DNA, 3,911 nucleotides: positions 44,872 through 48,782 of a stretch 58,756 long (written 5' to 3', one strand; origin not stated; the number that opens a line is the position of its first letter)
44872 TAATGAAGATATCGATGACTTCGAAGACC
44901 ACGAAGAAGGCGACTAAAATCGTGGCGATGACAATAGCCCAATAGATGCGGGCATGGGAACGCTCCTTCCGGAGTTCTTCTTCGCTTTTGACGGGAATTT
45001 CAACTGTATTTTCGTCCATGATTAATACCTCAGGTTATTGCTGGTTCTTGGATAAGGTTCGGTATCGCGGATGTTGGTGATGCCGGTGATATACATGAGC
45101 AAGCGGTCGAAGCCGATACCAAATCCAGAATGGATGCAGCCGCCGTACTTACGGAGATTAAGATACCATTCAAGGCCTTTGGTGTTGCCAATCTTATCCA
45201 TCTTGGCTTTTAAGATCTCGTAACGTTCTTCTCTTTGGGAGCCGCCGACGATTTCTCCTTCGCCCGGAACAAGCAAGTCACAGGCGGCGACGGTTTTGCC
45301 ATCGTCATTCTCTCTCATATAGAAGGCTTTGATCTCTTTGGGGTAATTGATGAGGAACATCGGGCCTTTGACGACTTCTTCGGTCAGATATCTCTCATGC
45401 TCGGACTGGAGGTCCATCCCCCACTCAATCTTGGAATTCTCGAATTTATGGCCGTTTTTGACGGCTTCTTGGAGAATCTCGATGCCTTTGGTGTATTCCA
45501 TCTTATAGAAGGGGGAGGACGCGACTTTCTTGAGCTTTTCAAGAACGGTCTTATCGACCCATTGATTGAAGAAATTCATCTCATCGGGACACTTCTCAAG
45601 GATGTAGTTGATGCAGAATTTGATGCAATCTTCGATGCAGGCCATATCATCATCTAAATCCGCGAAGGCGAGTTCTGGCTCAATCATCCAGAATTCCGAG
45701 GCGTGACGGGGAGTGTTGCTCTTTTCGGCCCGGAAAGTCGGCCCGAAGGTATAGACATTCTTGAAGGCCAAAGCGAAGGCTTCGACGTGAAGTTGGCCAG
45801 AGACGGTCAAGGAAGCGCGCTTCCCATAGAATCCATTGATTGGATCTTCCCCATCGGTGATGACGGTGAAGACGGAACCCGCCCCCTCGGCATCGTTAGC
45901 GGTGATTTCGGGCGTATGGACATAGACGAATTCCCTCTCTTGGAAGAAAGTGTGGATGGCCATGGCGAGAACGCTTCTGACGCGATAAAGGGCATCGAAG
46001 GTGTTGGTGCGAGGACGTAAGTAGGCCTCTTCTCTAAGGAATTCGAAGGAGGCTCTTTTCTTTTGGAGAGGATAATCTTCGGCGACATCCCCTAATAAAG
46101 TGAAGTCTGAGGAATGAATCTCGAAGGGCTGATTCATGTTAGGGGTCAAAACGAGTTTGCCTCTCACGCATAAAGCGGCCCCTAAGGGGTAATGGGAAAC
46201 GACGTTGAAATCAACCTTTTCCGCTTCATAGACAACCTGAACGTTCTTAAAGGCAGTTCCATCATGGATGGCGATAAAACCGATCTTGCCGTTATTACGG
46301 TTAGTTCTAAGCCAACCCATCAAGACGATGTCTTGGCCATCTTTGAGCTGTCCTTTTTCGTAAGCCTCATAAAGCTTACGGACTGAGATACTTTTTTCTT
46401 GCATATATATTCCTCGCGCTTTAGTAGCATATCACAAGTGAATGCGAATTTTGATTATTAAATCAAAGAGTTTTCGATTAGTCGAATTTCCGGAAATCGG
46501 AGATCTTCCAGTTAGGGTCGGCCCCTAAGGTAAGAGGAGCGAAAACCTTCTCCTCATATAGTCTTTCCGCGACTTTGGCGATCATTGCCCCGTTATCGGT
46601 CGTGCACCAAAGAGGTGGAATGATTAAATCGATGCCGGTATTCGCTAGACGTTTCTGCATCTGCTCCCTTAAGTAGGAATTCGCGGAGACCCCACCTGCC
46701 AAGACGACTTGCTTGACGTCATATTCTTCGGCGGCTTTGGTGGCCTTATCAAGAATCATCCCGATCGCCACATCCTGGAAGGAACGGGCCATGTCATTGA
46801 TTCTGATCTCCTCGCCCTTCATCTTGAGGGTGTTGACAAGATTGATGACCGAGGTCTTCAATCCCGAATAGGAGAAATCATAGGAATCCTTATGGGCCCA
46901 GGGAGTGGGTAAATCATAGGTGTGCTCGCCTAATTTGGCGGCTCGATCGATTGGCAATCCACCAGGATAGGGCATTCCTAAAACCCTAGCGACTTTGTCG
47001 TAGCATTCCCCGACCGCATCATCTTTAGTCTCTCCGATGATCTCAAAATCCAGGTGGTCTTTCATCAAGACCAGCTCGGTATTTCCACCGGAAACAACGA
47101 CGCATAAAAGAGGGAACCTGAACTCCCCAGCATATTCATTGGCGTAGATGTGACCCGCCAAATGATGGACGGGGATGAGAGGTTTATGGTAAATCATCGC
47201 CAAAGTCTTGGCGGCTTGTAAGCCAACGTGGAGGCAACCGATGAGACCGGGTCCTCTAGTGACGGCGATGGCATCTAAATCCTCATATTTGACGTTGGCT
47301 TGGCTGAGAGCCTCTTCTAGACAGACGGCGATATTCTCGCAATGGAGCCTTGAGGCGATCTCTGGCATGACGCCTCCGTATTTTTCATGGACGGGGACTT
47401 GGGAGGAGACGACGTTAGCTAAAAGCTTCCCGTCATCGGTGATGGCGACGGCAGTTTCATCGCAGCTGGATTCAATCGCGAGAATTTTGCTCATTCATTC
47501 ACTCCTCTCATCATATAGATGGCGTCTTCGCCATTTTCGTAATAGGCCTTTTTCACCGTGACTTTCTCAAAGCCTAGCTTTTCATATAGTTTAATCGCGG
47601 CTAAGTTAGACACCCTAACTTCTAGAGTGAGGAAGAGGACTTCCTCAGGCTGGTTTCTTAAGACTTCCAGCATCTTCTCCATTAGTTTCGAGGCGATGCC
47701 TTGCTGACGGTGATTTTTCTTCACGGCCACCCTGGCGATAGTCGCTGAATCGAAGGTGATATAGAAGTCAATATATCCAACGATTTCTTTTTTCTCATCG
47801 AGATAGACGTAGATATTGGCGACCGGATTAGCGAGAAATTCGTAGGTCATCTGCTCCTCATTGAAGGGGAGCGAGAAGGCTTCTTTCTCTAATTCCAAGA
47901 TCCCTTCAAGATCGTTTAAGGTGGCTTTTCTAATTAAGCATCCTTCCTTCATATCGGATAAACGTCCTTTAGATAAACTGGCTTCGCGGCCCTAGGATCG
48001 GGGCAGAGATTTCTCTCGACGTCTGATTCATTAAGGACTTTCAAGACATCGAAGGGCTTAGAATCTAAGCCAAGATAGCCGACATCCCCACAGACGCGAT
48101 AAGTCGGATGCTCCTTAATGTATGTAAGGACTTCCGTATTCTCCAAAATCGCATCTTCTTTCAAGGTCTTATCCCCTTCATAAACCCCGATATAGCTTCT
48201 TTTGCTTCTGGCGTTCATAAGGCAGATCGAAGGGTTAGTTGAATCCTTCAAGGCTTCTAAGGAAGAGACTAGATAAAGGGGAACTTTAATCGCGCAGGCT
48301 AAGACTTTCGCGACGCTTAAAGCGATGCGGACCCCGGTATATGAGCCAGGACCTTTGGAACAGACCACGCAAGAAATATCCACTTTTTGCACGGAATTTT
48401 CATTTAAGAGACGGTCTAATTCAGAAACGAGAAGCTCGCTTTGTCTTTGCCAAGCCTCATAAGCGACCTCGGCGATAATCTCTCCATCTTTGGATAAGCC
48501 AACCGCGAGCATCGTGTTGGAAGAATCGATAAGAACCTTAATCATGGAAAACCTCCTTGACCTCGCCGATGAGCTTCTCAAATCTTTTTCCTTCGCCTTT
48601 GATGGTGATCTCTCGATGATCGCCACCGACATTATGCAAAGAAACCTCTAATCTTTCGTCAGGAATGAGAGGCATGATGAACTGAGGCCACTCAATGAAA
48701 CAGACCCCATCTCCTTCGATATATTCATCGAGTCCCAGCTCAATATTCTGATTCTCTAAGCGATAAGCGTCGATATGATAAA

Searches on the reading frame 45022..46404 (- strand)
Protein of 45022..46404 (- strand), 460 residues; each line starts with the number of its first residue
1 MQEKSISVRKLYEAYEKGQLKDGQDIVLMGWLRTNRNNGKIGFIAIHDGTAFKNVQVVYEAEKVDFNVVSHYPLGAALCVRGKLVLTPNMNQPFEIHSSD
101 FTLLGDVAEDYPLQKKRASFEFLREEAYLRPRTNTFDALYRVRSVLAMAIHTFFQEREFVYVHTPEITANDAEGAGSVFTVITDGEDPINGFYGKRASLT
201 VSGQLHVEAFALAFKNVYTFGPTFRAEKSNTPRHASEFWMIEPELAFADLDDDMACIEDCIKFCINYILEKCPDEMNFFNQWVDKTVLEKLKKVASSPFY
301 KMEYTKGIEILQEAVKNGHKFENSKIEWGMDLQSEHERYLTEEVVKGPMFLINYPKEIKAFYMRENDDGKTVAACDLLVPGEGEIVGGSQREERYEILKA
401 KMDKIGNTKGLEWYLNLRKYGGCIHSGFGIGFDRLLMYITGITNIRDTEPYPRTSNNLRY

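Call 77: search_protein_families(library=pfam, proteins=[window:45022-46404:-], max_evalue=0.0001)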
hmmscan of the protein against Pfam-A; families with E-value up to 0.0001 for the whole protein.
window:45022-46404:- (460 aa): 2 families
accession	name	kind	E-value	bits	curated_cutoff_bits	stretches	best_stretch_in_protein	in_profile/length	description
PF00152.25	tRNA-synt_2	-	9.7e-63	212.5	25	1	123-454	5-307/308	tRNA synthetases class II (D, K and N)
PF01336.31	tRNA_anti-codon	-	3.2e-09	37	27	1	27-104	2-75/75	OB-fold nucleic acid binding domain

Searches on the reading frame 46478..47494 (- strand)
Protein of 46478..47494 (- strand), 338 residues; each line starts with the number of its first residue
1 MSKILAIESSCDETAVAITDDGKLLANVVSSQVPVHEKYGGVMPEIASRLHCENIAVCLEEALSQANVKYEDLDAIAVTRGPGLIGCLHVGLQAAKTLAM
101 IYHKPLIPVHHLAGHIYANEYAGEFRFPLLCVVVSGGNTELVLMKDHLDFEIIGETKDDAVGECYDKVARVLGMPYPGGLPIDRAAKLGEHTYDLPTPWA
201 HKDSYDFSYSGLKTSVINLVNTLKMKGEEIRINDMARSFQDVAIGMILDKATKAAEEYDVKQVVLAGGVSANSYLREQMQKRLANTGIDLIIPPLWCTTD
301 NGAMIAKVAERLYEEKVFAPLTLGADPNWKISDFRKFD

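Call 77: search_protein_families(library=pfam, proteins=[window:46478-47494:-], max_evalue=0.0001)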
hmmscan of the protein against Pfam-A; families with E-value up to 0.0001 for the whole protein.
window:46478-47494:- (338 aa): 2 families
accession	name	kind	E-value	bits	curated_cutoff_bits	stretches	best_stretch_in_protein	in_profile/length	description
PF00814.31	TsaD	-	9.7e-95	317.7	24.8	1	23-307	1-264/264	tRNA N6-adenosine threonylcarbamoyltransferase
PF22521.2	HypF_C_2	-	3.5e-11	43.8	27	1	202-302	133-236/241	Carbamoyltransferase, Kae1-like Domain, second subdomain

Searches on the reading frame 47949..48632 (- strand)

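Call 77: search_protein_families(library=pfam, proteins=[window:47949-48632:-], max_evalue=0.0001)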
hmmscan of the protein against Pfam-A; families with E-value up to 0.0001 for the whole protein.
window:47949-48632:- (227 aa): 1 family
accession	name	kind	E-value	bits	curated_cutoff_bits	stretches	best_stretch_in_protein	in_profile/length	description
PF00814.31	TsaD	-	3.6e-18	66.7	24.8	1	61-164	26-139/264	tRNA N6-adenosine threonylcarbamoyltransferase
